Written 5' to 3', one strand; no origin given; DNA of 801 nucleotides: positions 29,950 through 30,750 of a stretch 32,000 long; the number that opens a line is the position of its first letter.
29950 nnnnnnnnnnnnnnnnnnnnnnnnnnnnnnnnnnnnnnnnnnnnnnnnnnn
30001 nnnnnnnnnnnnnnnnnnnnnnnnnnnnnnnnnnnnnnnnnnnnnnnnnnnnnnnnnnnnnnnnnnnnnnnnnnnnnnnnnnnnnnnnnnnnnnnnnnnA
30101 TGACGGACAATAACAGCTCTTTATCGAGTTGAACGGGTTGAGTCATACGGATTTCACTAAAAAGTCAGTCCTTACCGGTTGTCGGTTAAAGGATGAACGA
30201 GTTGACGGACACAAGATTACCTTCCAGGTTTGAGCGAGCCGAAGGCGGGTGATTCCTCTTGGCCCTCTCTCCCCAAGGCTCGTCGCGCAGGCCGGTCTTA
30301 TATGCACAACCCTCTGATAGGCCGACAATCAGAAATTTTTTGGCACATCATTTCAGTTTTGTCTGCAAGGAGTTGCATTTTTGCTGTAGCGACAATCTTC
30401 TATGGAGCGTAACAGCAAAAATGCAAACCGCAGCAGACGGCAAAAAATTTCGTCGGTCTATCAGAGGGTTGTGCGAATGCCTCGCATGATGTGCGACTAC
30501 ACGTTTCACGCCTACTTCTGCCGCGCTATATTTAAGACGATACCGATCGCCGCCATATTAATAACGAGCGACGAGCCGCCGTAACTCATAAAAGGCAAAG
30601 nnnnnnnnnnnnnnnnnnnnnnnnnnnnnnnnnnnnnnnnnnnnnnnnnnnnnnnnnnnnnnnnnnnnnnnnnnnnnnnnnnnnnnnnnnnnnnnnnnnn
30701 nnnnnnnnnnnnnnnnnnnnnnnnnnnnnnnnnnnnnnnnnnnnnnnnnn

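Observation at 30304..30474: ~171-nt near-perfect extended palindrome between rodA and the radical SAM gene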

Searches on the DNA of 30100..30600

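Call 9: search_rna_families(source=window, start=30100, end=30600, threshold=evalue, max_evalue=10)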
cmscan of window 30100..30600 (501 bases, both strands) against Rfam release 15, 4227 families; matches with E-value up to 10: 7.
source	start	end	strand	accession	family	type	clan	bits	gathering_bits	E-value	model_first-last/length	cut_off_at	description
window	30363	30436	-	RF03275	mir-2542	Gene; miRNA;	-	22.8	60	0.036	1-85/85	no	mir-2542 microRNA precursor family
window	30357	30445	-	RF03578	mir-3910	Gene; miRNA;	-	18.1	95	0.86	1-82/82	no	mir-3910 microRNA precursor family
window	30326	30410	+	RF01906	HOTAIR_3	Gene; lncRNA;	-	16.4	80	0.29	1-98/98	no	HOTAIR conserved region 3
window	30360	30440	-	RF03654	MIR4239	Gene; miRNA;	-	16.3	100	1.8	1-120/120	no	MIR4239 microRNA precursor family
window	30359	30440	-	RF00245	mir-19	Gene; miRNA;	CL00110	16.1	50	3.2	1-79/79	no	mir-19 microRNA precursor family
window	30357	30441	+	RF03654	MIR4239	Gene; miRNA;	-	14.5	100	5.5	1-120/120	no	MIR4239 microRNA precursor family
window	30465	30517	+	RF02565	YrlB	Gene; sRNA;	-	14.4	97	7.7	1-78/78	no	Y RNA-like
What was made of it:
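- On 6S RNA: No 6S hit at E <= 10 (call 9).
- On Any curated RNA family (Rfam 15): The permissive search gives sub-threshold miRNA-precursor models only (call 9).
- Closest known: 6S RNA. Different: No Rfam hit even at E <= 10 (call 9).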
